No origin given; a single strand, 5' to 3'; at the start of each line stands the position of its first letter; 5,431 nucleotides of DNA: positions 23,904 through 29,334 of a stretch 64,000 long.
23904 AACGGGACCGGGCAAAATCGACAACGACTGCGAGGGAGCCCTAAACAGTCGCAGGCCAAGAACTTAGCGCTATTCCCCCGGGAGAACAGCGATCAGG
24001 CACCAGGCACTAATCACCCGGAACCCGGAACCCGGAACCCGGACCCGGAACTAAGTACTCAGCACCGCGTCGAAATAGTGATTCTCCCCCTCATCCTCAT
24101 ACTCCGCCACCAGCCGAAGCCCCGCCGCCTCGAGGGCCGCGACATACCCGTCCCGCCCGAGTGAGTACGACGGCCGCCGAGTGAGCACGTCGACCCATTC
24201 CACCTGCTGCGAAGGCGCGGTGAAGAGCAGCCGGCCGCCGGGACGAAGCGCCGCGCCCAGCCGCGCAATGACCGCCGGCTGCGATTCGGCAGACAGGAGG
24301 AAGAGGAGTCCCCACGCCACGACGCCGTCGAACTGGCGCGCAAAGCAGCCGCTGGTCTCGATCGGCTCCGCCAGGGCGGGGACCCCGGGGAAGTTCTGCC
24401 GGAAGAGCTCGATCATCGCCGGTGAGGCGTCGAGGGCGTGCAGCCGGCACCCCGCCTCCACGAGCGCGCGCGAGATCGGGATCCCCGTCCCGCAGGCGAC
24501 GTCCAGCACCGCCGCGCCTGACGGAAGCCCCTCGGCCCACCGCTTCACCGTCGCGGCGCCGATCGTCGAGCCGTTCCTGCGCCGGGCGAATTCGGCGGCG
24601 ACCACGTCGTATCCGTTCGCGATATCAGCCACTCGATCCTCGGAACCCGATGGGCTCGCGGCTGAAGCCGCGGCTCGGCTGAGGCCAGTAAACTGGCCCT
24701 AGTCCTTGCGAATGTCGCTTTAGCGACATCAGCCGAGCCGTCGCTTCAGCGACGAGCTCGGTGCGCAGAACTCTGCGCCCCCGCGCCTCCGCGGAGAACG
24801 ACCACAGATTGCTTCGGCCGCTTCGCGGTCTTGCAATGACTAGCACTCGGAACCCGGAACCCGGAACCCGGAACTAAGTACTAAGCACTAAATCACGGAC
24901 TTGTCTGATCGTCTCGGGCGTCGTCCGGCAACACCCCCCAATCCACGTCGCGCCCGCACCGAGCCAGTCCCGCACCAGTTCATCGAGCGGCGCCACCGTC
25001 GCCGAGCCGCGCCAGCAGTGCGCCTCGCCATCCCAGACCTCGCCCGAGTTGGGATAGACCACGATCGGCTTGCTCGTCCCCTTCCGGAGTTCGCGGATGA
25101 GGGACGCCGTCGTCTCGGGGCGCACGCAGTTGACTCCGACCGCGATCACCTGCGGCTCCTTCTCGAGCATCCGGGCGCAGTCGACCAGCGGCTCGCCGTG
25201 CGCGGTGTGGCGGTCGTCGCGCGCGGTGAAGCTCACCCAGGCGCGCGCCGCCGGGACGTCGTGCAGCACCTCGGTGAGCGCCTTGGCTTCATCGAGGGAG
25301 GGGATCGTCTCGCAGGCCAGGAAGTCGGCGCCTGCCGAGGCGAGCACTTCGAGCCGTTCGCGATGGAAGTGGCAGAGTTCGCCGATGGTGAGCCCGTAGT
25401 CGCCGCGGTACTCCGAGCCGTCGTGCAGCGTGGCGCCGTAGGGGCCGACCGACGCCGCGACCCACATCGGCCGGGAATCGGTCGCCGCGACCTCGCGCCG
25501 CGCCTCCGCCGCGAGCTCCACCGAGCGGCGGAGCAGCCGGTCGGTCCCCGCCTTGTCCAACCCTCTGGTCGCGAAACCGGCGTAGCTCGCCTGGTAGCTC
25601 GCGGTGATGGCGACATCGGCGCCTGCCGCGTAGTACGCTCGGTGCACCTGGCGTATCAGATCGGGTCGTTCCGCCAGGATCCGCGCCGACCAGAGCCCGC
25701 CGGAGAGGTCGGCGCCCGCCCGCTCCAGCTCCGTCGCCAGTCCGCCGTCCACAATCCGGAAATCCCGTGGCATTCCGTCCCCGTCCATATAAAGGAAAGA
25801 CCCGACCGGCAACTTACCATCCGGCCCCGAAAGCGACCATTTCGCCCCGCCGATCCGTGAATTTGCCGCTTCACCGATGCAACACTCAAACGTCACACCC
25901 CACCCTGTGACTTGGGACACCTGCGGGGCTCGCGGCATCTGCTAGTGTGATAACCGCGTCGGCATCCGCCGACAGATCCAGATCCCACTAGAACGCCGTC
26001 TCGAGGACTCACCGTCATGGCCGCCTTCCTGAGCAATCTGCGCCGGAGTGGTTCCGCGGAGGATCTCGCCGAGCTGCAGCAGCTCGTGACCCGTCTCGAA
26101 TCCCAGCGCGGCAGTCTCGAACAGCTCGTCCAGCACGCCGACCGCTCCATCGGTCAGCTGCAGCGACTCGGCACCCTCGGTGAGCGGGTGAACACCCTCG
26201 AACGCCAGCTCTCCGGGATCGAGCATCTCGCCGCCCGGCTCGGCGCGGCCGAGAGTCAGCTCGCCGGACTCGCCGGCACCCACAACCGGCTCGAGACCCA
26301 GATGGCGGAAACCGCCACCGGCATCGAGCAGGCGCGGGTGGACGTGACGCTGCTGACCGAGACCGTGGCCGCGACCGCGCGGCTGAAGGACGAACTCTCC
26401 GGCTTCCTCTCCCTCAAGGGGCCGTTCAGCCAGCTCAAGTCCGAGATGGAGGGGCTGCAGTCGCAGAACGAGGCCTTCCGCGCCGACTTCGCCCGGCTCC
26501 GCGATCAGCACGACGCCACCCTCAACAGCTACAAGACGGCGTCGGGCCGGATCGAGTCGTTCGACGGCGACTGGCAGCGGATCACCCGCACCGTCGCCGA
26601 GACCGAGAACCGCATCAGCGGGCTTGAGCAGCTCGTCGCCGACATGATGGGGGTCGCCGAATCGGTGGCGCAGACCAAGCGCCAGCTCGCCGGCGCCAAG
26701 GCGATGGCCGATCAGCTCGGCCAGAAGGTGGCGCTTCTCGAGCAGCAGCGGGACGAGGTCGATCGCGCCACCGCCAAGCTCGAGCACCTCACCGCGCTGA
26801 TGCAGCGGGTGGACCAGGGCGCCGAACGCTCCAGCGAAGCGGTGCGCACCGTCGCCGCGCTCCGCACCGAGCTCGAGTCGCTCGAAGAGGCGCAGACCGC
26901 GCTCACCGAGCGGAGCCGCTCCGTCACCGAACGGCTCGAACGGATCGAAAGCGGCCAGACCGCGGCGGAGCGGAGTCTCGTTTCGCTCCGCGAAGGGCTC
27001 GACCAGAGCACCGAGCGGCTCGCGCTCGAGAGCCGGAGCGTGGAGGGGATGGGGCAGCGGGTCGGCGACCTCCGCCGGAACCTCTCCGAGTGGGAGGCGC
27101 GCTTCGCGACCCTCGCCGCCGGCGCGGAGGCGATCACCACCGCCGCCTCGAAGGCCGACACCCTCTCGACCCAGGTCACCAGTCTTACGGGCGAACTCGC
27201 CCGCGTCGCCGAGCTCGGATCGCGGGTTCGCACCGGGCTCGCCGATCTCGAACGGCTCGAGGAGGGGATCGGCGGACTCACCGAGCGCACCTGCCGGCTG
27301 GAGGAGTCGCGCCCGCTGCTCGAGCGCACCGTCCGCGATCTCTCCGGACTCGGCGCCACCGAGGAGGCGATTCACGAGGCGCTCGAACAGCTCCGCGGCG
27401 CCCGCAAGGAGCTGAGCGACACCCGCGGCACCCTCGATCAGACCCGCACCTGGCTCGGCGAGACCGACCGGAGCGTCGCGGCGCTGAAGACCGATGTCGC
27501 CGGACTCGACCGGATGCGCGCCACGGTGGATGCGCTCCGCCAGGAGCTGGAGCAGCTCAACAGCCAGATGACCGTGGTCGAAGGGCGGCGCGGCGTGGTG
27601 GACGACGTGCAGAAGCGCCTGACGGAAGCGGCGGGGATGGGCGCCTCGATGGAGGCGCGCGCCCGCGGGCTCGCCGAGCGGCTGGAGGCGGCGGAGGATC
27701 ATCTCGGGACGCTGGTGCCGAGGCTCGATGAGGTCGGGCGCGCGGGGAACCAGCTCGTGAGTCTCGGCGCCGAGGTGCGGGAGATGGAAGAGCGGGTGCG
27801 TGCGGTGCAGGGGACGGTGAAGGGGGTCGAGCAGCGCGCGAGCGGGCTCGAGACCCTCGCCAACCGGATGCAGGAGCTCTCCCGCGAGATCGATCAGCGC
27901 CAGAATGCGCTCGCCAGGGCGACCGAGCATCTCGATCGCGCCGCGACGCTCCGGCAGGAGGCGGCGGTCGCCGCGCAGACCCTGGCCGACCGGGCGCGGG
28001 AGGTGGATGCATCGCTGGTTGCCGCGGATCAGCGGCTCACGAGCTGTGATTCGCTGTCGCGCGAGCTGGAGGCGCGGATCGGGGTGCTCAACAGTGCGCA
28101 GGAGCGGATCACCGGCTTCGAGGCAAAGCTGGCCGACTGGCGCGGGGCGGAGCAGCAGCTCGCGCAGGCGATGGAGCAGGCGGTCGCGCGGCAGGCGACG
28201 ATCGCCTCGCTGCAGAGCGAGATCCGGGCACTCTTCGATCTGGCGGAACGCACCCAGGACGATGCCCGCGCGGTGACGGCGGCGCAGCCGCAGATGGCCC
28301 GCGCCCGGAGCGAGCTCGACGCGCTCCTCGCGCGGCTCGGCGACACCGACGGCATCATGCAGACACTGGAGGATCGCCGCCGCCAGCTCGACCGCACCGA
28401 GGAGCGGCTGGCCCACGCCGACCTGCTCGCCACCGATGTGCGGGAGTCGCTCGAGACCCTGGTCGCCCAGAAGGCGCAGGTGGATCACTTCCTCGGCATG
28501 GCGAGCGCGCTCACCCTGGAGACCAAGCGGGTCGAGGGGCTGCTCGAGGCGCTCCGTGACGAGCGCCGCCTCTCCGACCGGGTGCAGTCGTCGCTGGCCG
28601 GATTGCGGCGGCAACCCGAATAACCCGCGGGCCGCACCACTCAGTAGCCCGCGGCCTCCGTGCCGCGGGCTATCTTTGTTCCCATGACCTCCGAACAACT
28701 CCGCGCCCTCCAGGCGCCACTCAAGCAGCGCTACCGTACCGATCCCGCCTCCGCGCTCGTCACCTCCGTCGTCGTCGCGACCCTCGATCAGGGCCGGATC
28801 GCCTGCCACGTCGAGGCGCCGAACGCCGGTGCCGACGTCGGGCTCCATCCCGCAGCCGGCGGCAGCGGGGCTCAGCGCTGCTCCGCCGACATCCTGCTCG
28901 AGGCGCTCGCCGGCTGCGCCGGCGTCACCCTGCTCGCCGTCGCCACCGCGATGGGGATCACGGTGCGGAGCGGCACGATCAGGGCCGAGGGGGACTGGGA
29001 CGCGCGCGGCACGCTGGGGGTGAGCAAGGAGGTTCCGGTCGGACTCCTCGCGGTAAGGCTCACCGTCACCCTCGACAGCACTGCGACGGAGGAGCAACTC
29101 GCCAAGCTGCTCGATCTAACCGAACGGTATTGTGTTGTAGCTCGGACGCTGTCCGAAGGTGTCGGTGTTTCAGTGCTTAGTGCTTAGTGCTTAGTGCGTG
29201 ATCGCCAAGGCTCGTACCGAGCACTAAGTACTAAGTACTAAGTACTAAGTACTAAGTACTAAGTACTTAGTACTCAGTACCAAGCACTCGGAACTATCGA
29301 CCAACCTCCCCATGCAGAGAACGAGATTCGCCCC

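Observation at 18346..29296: Two heptanucleotide tandem-repeat families fill nearly every intergenic gap across 11 kb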

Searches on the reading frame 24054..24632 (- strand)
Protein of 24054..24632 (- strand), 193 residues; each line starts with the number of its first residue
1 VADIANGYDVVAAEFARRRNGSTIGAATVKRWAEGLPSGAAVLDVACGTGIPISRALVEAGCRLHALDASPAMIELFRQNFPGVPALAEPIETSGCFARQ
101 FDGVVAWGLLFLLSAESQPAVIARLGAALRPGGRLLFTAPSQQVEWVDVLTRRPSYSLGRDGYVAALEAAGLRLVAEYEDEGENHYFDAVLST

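Call 14: search_protein_families(library=pfam, proteins=[window:24054-24632:-], max_evalue=0.01)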
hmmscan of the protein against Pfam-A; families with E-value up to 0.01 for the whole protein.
window:24054-24632:- (193 aa): 5 families
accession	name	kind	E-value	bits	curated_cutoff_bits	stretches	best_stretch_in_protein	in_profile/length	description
PF13649.12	Methyltransf_25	-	1.3e-13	51.8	27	1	42-133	1-97/97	Methyltransferase domain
PF13489.12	Methyltransf_23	-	1.7e-11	44.6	27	1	27-148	11-127/164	Methyltransferase domain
PF08241.18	Methyltransf_11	-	3.6e-10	40.8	21.2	1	43-137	1-95/95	Methyltransferase domain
PF08242.18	Methyltransf_12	-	2.5e-09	38.2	30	1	43-135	1-98/98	Methyltransferase domain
PF13847.12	Methyltransf_31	-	1.2e-06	28.7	27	1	38-144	3-116/145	Methyltransferase domain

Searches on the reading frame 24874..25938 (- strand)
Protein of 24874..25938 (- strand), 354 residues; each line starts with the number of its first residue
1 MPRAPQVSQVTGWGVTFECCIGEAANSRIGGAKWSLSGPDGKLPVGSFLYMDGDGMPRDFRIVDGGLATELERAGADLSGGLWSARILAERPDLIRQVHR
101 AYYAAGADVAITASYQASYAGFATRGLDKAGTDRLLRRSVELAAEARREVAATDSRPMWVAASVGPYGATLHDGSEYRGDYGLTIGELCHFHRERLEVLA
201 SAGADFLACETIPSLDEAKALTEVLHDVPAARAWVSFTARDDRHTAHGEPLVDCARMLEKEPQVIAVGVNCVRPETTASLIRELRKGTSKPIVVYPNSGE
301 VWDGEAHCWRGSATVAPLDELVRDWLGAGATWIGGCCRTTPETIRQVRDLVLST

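Call 11: search_protein_families(library=pfam, proteins=[window:24877-25938:-], max_evalue=0.01)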
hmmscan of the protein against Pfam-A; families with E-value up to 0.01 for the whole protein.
window:24877-25938:- (354 aa): 1 family
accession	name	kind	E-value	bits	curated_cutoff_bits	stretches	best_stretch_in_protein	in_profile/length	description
PF02574.22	S-methyl_trans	-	4.7e-81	273.2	22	1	62-350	2-282/283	Homocysteine S-methyltransferase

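Call 76: find_encoding_contigs(protein=window:24874-25938:-, flank=6000, max_places=6)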
Protein window:24874-25938:- (354 aa): no gene with exactly this product is on record in the collection.

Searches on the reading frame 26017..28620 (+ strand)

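Call 11: search_protein_families(library=pfam, proteins=[window:26017-28620:+], max_evalue=0.01)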
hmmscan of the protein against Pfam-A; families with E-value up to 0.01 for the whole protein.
window:26017-28620:+ (868 aa): 16 families
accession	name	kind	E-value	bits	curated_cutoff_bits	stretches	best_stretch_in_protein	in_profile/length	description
PF10046.14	BLOC1_2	-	6.7e-14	52.5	33.4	1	177-257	13-93/96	Biogenesis of lysosome-related organelles complex-1 subunit 2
PF05531.17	NPV_P10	-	7e-12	46.1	29.8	0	580-637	6-63/75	Nucleopolyhedrovirus P10 protein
PF07889.17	DUF1664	-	8.8e-11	42.4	34.6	0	204-270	44-111/124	Protein of unknown function (DUF1664)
PF08702.15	Fib_alpha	-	2.9e-08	34.4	29.9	0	147-246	26-126/143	Fibrinogen alpha/beta chain family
PF00261.25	Tropomyosin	-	4.6e-07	30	38.6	0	258-395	22-156/242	Tropomyosin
PF18595.6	Nuf2_DHR10-like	-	1.1e-06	29.1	28.4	0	472-563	3-94/117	Nuf2, DHR10-like domain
PF06419.17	COG6_N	-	1.6e-05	25.4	27.4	0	570-636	32-98/114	Conserved oligomeric complex COG6, N-terminal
PF06160.17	EzrA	-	1.7e-05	23.8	39.6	0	68-330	163-425/557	Septation ring formation regulator, EzrA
PF10498.14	IFT57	-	2.1e-05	24.1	40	0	148-248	214-315/360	Intra-flagellar transport protein 57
PF20663.3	COG4_N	-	3.5e-05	24.2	27.3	1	201-266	2-67/107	Conserved oligomeric Golgi complex subunit 4, N-terminal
PF05377.16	FlaC_arch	-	0.00043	21.1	27.8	0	179-219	9-49/55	Flagella accessory protein C (FlaC)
PF05659.16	RPW8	-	0.00081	19.5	30.4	0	656-723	9-76/139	Arabidopsis broad-spectrum mildew resistance protein RPW8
PF25764.1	KIF21A_4th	-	0.00099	19.3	33.1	1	601-739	13-147/183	KIF21A-like domain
PF13851.11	GAS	-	0.0015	18.4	32.3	0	531-685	38-187/200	Growth-arrest specific micro-tubule binding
PF04136.21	COG3_N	-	0.0059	17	27.9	0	58-158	3-100/147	Conserved oligomeric Golgi complex subunit 3, N-terminal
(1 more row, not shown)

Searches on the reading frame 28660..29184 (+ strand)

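Call 11: search_protein_families(library=pfam, proteins=[window:28660-29184:+], max_evalue=0.01)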
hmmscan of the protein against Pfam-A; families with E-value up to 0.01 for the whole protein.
window:28660-29184:+ (175 aa): 1 family
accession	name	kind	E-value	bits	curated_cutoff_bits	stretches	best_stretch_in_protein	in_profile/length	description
PF02566.24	OsmC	-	1.5e-17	64.2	27.5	1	76-170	9-97/100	OsmC-like protein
